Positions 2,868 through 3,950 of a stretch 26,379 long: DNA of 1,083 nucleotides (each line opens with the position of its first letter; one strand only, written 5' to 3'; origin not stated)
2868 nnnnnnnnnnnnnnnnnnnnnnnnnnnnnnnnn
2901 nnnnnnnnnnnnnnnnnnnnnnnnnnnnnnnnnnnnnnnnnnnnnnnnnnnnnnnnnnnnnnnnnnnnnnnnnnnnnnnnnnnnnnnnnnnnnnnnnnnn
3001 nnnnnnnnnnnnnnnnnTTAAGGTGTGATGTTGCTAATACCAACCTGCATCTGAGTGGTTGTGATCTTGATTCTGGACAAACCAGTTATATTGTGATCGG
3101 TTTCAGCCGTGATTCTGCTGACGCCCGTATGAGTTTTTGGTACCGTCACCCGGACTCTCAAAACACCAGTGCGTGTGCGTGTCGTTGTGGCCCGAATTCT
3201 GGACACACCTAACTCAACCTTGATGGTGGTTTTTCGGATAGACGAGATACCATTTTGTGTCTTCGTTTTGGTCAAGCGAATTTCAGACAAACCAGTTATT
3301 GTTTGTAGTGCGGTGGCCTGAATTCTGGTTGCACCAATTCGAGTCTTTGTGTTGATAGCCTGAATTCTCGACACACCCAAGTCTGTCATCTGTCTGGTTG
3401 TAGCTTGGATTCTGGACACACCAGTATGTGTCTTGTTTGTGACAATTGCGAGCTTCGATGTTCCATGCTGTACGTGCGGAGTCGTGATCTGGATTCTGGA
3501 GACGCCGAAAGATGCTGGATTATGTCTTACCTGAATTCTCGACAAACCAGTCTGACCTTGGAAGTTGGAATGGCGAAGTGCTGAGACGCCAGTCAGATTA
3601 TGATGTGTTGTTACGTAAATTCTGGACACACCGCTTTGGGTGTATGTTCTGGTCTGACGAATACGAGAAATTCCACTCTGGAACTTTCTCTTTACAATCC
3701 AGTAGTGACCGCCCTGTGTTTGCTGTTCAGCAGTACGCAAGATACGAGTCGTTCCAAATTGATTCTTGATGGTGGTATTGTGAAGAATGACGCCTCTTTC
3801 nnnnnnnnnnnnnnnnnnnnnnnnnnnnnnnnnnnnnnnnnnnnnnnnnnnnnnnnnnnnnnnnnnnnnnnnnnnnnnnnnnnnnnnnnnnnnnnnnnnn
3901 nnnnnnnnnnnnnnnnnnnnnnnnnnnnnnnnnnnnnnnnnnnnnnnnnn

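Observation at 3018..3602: Seventeen-fold 11-residue tandem repeat (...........) forming the C-terminus of the gp7-like giant wedge protein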

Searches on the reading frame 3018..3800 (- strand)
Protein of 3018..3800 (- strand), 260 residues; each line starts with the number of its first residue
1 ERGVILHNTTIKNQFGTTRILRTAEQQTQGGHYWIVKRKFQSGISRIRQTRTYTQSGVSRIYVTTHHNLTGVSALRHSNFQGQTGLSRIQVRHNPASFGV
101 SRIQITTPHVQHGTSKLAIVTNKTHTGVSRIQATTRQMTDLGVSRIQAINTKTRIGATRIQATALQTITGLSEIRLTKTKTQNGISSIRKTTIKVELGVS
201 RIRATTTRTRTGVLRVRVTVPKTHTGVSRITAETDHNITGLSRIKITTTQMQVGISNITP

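Call 17: search_protein_families(library=pfam, proteins=[window:3018-3800:-], max_evalue=10)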
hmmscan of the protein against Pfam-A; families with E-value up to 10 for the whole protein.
window:3018-3800:- (260 aa): 1 family
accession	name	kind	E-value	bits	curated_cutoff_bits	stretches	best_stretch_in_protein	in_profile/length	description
PF07370.16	DUF1489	-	0.018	15.2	25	1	14-82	30-100/138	Protein of unknown function (DUF1489)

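Call 18: search_solved_structures(query=window:3018-3800:-, max_evalue=10, show_alignments=2)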
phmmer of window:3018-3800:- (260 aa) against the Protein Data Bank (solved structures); distinct sequences matched with E-value up to 10: 4.
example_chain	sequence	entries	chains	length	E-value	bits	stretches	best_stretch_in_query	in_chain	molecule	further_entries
2vzu_A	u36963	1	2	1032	0.16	15.1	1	93-179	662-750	EXO-BETA-D-GLUCOSAMINIDASE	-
2vzo_A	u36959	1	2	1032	0.17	15.1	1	93-179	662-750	EXO-BETA-D-GLUCOSAMINIDASE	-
2vzs_A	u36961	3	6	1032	0.17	15.1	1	93-179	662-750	EXO-BETA-D-GLUCOSAMINIDASE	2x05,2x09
2vzt_A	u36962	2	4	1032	0.17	15.1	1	93-179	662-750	EXO-BETA-D-GLUCOSAMINIDASE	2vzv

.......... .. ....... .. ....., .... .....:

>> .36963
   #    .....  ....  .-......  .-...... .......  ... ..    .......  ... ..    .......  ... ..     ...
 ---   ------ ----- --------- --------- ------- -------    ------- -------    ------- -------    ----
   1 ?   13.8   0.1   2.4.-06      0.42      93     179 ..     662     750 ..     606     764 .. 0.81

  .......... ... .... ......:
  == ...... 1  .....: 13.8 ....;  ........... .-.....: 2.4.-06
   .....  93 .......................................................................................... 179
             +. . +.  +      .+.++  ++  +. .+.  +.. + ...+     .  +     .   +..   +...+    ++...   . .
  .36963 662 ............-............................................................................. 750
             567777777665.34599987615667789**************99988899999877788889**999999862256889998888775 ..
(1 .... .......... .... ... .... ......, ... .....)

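Call 24: find_homologous_proteins(query=window:3021-3779:-)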
Query window:3021-3779:- (253 aa): 14 proteins with E <= 0.001 among 4092 candidates.
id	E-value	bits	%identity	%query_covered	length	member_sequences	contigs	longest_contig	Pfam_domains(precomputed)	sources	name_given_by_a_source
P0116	3.9e-24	104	46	59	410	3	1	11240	-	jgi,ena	-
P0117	2.4e-21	95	38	77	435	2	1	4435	PF13385.14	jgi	jgi:hypothetical protein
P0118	1.5e-20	92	38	82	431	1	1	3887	-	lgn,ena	-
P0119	5.3e-20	90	42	54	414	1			-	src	-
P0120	1.1e-16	80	42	62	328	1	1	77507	-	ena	-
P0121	2.1e-15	75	38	81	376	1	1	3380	-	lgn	-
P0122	7.2e-15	74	46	52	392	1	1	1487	-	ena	-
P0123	1.4e-14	73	36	58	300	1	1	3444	-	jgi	jgi:hypothetical protein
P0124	1.4e-14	73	47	48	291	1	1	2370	-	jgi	jgi:hypothetical protein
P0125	4.5e-12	65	32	63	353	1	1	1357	-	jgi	jgi:hypothetical protein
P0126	3.5e-7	49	44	49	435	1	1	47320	-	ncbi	-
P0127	1.5e-6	46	41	45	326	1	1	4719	-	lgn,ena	-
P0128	2.3e-5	43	48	25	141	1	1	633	-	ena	-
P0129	8.6e-4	37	33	51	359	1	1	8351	-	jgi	jgi:hypothetical protein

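Call 26: search_protein_families(library=pfam, proteins=[P0116, P0117, P0118, P0119, P0120, P0121, P0126, P0127, P0129], max_evalue=1)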
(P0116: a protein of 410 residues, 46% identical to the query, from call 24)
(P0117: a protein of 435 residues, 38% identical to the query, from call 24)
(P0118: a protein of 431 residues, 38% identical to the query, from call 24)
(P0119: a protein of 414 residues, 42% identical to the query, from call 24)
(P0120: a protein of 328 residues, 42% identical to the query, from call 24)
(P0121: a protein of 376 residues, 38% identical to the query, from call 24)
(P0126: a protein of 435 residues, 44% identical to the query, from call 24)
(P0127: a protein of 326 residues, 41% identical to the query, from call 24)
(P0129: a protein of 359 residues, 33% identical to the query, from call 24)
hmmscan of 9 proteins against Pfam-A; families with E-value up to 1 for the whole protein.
P0116 (410 aa): 0 families

P0117 (435 aa): 3 families
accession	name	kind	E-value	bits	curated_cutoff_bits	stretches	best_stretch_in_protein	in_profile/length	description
PF13385.13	Laminin_G_3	-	1.8e-20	74.1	27.6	1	2-144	20-151/151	Concanavalin A-like lectin/glucanases superfamily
PF02210.31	Laminin_G_2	-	0.0064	17.4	22.9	1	40-117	28-99/126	Laminin G domain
PF11932.13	DUF3450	-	0.34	10.6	32.6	1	209-305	12-109/241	Protein of unknown function (DUF3450)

P0118 (431 aa): 4 families
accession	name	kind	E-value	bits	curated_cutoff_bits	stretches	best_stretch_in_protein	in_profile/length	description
PF08702.15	Fib_alpha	-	0.05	14.2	29.9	1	177-280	21-123/143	Fibrinogen alpha/beta chain family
PF05811.18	DUF842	-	0.062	13.5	25.1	0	169-219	37-88/131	Eukaryotic protein of unknown function (DUF842)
PF21300.2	LbR_Ice_bind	-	0.068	13.7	30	1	285-359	15-91/97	Grass antifreeze beta roll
PF25014.1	NET2A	-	0.28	11.4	33.1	1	168-297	89-219/235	NET2A-like domain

P0119 (414 aa): 1 family
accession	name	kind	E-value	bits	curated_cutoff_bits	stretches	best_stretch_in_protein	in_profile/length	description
PF06009.19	Laminin_II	-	0.02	15.3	33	1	235-337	5-109/138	Laminin Domain II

P0120 (328 aa): 1 family
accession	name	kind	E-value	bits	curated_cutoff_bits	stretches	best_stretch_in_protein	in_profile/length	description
PF16526.10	CLZ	-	0.21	12.4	26.7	0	234-269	24-59/71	C-terminal leucine zipper domain of cyclic nucleotide-gated channels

P0121 (376 aa): 4 families
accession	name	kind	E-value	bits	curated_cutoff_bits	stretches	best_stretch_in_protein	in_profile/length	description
PF06009.19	Laminin_II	-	0.031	14.7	33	1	168-245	7-84/138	Laminin Domain II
PF18179.6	SUa-2TM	-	0.059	13.1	25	1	259-321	184-243/279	SMODS- and Ubiquitin system-associated 2TM effector domain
PF18481.7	DUF5616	-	0.75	10.5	27.6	0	202-233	96-127/140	Domain of unknown function (DUF5616)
PF20933.2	HpHbR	-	0.79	9.8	27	1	152-235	38-123/243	Haptoglobin-hemoglobin receptor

P0126 (435 aa): 1 family
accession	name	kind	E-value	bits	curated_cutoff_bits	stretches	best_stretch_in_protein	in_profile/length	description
PF15354.11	KAAG1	-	0.22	12.5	27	1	35-88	27-80/84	Kidney-associated antigen 1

P0127 (326 aa): 1 family
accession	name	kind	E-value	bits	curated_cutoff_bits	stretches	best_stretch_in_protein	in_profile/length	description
PF17756.7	RET_CLD1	-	0.056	14.2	26.4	1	122-165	50-92/124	RET Cadherin like domain 1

P0129 (359 aa): 1 family
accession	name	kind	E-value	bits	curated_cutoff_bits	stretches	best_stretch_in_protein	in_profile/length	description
PF10092.14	DUF2330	-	0.054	13.1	24.7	1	249-345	6-99/279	Uncharacterized protein conserved in bacteria (DUF2330)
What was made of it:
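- On Grass antifreeze beta-roll (PF21300): The best relative scored 13.7 bits against a cut-off of 30 (call 26).
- Closest known: Lolium perenne ice-binding protein beta-roll. Same: A family member (P0118) gives a sub-threshold hit: E=0.068, 13.7 bits against a cut-off of 30 (call 26).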

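Call 27: search_protein_families(library=phrogs, proteins=[P0116, P0117, P0118, P0119, P0120, P0121, P0126, P0127, window:3021-3779:-], max_evalue=0.1)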
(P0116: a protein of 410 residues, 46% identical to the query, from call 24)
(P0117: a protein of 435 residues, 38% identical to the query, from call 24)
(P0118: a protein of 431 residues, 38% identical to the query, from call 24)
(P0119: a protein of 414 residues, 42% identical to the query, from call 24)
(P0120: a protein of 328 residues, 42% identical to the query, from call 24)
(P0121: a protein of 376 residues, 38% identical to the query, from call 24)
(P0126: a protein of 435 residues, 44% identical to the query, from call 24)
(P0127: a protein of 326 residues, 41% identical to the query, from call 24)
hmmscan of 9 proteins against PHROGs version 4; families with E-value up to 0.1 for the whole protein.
P0116 (410 aa): 0 families

P0117 (435 aa): 4 families
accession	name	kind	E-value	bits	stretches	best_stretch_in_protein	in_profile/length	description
phrog_28838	-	unknown function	0.0013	18.4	1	212-383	169-339/661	-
phrog_21223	-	unknown function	0.011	15.1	1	63-163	96-197/710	-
phrog_30105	-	unknown function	0.021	15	1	212-313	6-109/307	-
phrog_24159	-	tail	0.022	13.9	1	212-405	147-352/972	tail fiber protein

P0118 (431 aa): 0 families

P0119 (414 aa): 1 family
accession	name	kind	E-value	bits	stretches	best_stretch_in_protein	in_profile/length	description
phrog_5553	-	unknown function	0.015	16.5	0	232-294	13-75/114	-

P0120 (328 aa): 1 family
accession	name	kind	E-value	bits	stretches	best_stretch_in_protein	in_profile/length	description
phrog_25538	-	unknown function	0.082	13.4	0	253-318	185-250/293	-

P0121 (376 aa): 2 families
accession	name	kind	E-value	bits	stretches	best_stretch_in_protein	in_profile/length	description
phrog_13580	-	unknown function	0.041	14.9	0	285-317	61-93/154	-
phrog_4172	-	unknown function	0.043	14.6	0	180-214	47-81/101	-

P0126 (435 aa): 1 family
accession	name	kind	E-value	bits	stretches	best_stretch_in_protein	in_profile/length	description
phrog_25721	-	unknown function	0.021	14.9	1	398-435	41-78/340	-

P0127 (326 aa): 1 family
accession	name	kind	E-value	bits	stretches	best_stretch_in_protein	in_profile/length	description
phrog_14065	-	unknown function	5e-14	52.5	1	1-222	465-686/1152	-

window:3021-3779:- (253 aa): 0 families
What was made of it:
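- Closest known: Unnamed 'GxSRI' 14-residue repeat family. Different: Here the array ends the protein with no C-terminal domain, and it is fused to a wedge protein rather than to a free fibre or minor tail protein. phrog_25538 did not hit the window tail itself (call 27).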

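Call 29: search_protein_representatives(protein=window:3021-3779:-)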
Query: 253 residues. Proteins with E-value up to 0.001 (for the whole library): 389; up to 1e-10: 248; up to 1e-30: 70. The best 150 are listed.
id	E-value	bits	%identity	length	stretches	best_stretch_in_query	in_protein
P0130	8.6e-119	411.7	40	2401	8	32-250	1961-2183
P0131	4.5e-97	340.7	41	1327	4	29-251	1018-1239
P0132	5.2e-92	324.1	40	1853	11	32-252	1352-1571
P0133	1.4e-91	322.7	45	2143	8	106-243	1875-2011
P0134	2.1e-88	312.4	44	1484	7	113-253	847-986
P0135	1.1e-82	293.6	34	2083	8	3-252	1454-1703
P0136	7.4e-76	271.3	43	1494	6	77-251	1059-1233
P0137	5.4e-69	248.9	43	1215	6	117-252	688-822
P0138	6.0e-66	239.0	38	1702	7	114-251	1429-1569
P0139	5.1e-65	235.9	41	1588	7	91-252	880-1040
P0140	2.6e-63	230.3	40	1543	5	29-251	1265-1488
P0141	1.8e-59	217.8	43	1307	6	91-249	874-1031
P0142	3.0e-59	217.1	32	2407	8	77-249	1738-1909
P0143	1.1e-58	215.2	38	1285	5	32-251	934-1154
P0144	2.7e-58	213.9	34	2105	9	47-241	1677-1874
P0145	1.5e-57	211.5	41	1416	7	99-224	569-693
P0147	5.4e-56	206.4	45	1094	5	125-242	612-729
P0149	4.4e-54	200.2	42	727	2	2-243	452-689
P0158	4.1e-47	177.4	43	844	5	111-242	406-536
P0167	2.5e-42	161.7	35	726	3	35-247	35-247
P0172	2.2e-38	148.9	50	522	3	76-251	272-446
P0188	4.1e-34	134.9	38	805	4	113-245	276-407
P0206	1.9e-29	119.6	47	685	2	99-251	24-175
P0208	3.4e-29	118.8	37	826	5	94-251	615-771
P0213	9.2e-28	114.1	48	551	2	98-241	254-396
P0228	7.6e-26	107.9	40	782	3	151-251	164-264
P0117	7.5e-22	94.8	47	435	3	113-252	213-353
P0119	1.7e-20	90.4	42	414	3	107-238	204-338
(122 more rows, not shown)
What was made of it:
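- On Unnamed GxSRI 14-residue phage-appendage repeat: 389 representatives at E<=1e-3, best 8.6e-119 (call 29).
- phmmer of the tail against 1.84 billion representatives gave 389 hits at E<=1e-3 and 70 at E<=1e-30 (call 29).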

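Call 36: search_protein_families(library=pfam, alignment_id=A3, max_evalue=0.001)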
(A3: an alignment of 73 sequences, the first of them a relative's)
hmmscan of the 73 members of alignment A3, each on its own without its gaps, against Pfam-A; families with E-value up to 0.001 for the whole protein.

A. member 1, P0116 (410 aa): 0 families

B. families by the number of members that match (of 73 scanned): 10 families
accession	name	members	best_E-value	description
PF13385.13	Laminin_G_3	10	1.8e-20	Concanavalin A-like lectin/glucanases superfamily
PF16526.10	CLZ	3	9.1e-05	C-terminal leucine zipper domain of cyclic nucleotide-gated channels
PF10102.14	DUF2341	2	2.3e-07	Domain of unknown function (DUF2341)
PF06009.19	Laminin_II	2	4.5e-06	Laminin Domain II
PF24299.1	DUF7483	1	2e-18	Domain of unknown function (DUF7483)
PF05488.18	PAAR_motif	1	3.4e-06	PAAR motif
PF20933.2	HpHbR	1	9.8e-06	Haptoglobin-hemoglobin receptor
PF23952.1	LRR_EndoS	1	1.8e-05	Endo-beta-N-acetylglucosaminidase EndoS LRR domain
PF05335.18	DUF745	1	9.5e-05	Protein of unknown function (DUF745)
PF12245.14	Big_3_2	1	0.0006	Bacterial Ig-like domain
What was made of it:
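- Tried and rejected: Hits to CLZ, Laminin_II and HpHbR are coiled-coil models matching the 7/14 periodicity and were dismissed (calls 26, 36).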

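Call 38: search_dna_similar(query=P0121, collection=phages, mode=protein, max_rows=30, max_evalue=0.001)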
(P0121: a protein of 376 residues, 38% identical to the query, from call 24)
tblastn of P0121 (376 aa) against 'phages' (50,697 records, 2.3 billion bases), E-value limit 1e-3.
No match.
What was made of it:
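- Tried and rejected: tblastn of the family member P0121 against 50,697 cultured phage records found nothing (call 38).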

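Call 39: find_encoding_contigs(protein=P0120, flank=10000, max_places=2)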
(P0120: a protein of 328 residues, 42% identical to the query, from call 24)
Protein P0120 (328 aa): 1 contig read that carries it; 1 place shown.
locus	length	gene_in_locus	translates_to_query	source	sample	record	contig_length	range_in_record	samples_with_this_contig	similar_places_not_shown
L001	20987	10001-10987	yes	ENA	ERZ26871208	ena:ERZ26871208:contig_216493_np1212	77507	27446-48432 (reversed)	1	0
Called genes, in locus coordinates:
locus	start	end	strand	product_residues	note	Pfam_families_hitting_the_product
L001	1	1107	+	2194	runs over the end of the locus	PF16075:DUF4815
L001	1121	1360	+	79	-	-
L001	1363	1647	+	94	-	-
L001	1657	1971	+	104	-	-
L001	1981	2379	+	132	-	-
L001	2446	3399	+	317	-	PF01541:GIY-YIG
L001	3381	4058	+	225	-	PF18454:Mtd_N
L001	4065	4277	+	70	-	-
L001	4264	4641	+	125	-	-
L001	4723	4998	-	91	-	-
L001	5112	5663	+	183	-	-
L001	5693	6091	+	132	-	-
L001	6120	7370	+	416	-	-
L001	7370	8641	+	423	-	-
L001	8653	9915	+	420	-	-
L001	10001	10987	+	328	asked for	-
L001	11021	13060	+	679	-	-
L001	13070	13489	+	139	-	PF26809:Phage_T4_gp13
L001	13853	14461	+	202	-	PF01541:GIY-YIG, PF07460:NUMOD3 (faint)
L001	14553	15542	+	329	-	-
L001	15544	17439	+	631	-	-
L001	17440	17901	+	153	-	-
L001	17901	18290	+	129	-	-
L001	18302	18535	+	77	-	-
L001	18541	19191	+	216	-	PF01844:HNH, PF14279:HNH_5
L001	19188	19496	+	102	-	-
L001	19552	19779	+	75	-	-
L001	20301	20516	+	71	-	-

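Call 41: search_protein_families(library=ncbifam, proteins=[P0172, P0139, P0133, P0121, P0118, P0158, window:3021-3779:-, P0208, P0213], max_evalue=0.1)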
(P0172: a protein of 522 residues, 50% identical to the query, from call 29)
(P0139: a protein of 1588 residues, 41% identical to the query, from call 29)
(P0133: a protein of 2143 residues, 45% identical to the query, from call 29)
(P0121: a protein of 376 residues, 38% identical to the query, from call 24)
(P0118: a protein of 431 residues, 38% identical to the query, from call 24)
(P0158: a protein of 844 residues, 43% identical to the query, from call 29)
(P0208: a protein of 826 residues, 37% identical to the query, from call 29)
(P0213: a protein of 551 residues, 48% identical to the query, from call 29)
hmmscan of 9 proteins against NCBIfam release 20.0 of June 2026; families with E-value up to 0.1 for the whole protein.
P0172 (522 aa): 0 families

P0139 (1588 aa): 0 families

P0133 (2143 aa): 0 families

P0121 (376 aa): 2 families
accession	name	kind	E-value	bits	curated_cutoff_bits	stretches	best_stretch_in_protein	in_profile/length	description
NF004458.0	PRK05787.2-1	equivalog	0.00044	19.9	324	0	249-329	29-111/195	cobalt-precorrin-7 (C(5))-methyltransferase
NF058640.1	PlzR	equivalog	0.019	15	80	0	197-231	41-75/87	PlzR type 4 pili assembly inhibitor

P0118 (431 aa): 3 families
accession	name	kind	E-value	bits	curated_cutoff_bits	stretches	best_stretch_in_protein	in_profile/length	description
TIGR01837.1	PHA_granule_1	subfamily_domain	0.012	15.7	94.7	0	172-217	40-86/118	poly(hydroxyalkanoate) granule-associated protein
NF004458.0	PRK05787.2-1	equivalog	0.035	13.7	324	0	275-354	30-114/195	cobalt-precorrin-7 (C(5))-methyltransferase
NF046118.1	T4SS_BAB2_0123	subfamily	0.098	12.9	100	0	190-236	78-124/145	BAB2_0123 family type IV secretion system effector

P0158 (844 aa): 1 family
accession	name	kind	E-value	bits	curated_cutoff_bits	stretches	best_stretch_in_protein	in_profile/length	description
NF006825.1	PRK09347.1-2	subfamily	0.013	15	174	0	766-829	78-138/179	GTP cyclohydrolase I FolE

window:3021-3779:- (253 aa): 0 families

P0208 (826 aa): 0 families

P0213 (551 aa): 1 family
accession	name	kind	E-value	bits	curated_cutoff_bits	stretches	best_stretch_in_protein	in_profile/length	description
TIGR03312.1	Se_sel_red_FAD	hypoth_equivalog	0.046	12.9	241.5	1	449-494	160-205/257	molybdopterin-dependent oxidoreductase FAD-binding subunit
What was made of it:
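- Tried and rejected: Pfam, PHROGs and NCBIfam on the tail and on regular family members gave no significant repeat model (calls 17, 26, 27, 41).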

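Call 42: search_solved_structures(query=P0172, max_evalue=1, show_alignments=1)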
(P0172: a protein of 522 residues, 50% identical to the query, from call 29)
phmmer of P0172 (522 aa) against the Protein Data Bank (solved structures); distinct sequences matched with E-value up to 1: 0.
